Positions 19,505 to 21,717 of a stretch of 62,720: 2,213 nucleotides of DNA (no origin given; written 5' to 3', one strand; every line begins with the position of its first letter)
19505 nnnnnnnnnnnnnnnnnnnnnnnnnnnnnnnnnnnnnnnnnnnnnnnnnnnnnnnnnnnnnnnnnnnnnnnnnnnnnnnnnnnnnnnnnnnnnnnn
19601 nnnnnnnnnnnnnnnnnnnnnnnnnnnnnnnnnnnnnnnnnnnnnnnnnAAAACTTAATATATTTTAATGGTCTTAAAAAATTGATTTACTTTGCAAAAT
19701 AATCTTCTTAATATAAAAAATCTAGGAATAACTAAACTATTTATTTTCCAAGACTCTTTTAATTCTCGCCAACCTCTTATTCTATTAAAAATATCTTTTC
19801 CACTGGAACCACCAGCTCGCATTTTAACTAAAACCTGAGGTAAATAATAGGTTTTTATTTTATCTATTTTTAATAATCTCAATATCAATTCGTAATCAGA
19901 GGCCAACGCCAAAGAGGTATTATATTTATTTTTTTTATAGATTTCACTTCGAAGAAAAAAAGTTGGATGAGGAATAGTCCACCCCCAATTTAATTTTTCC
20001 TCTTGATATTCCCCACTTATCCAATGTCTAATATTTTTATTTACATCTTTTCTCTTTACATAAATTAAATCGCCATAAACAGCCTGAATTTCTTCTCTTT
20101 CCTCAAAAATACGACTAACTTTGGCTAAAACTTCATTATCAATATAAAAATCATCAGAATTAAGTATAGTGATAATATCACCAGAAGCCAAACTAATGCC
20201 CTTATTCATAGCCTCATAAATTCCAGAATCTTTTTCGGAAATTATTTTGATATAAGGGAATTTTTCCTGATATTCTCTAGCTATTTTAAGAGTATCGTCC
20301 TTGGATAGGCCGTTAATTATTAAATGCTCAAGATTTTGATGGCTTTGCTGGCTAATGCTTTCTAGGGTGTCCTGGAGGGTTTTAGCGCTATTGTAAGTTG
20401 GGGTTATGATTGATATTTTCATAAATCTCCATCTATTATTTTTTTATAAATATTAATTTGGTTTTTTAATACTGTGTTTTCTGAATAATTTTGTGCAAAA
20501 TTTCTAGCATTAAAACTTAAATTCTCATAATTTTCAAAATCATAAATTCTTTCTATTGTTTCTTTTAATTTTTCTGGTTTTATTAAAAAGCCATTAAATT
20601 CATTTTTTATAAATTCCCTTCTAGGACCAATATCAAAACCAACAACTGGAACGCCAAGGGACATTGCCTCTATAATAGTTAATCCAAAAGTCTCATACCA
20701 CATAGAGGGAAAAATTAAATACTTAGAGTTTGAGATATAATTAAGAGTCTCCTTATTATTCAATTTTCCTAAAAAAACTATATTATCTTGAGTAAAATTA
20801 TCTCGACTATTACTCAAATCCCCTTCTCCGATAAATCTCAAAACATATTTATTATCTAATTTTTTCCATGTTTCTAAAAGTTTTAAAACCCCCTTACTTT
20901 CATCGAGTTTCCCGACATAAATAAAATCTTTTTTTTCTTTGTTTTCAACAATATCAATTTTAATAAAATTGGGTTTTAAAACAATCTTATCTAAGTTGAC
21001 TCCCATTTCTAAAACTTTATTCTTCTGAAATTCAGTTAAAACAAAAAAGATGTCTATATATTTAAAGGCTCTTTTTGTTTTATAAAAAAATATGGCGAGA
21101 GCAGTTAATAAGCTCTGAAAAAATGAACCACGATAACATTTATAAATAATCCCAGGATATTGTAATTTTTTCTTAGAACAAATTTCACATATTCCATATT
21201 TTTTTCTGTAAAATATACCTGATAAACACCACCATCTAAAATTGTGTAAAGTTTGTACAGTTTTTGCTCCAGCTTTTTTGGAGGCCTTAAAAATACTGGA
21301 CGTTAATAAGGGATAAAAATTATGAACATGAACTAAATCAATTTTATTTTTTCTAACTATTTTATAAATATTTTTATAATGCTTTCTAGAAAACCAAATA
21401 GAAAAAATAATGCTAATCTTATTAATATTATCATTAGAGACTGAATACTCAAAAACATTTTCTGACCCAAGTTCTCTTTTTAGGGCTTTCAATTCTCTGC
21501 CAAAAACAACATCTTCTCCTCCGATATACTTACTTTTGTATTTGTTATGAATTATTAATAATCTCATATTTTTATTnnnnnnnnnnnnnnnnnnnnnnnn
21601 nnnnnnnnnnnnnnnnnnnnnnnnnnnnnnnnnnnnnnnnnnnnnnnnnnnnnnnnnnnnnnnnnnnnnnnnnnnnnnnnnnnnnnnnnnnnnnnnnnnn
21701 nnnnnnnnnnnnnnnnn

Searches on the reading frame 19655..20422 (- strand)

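Call 41: search_protein_families(library=pfam, proteins=[window:19655-20422:-], max_evalue=0.001)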
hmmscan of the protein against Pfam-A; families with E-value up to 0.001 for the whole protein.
window:19655-20422:- (255 aa): 3 families
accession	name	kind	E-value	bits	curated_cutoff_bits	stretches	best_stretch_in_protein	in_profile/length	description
PF00535.33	Glycos_transf_2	-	8e-27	94.6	23.3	1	4-156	1-155/168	Glycosyl transferase family 2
PF13641.12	Glyco_tranf_2_3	-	2.7e-12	47.6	27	1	3-201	3-211/230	Glycosyltransferase like family 2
PF10111.15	Glyco_tranf_2_2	-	2.3e-07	31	27.3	1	4-114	1-117/276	Glycosyltransferase like family 2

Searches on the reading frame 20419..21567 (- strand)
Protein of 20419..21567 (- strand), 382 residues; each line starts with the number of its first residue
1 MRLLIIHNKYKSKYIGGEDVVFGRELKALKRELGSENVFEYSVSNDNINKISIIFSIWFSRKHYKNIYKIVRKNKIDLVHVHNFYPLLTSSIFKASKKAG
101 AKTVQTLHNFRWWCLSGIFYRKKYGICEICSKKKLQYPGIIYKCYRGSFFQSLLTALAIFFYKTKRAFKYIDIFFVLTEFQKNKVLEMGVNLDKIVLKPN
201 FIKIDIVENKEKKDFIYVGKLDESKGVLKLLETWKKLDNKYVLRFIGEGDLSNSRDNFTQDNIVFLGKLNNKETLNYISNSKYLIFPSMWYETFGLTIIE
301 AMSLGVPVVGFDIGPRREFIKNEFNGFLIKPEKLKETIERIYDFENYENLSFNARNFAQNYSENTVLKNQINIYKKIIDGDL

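Call 41: search_protein_families(library=pfam, proteins=[window:20419-21567:-], max_evalue=0.001)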
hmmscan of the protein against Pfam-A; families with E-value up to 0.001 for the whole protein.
window:20419-21567:- (382 aa): 4 families
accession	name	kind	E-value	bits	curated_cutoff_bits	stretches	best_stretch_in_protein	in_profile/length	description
PF00534.26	Glycos_transf_1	-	2.8e-29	102.3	26.4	1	205-355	8-166/172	Glycosyl transferases group 1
PF13692.12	Glyco_trans_1_4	-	7.6e-23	81.8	27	1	213-341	2-139/142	Glycosyl transferases group 1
PF13439.12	Glyco_transf_4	-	9.6e-10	39.2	28.5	1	57-204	54-168/170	Glycosyltransferase Family 4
PF13579.12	Glyco_trans_4_4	-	0.00012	22.9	29.7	1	69-200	65-157/158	Glycosyl transferase 4-like domain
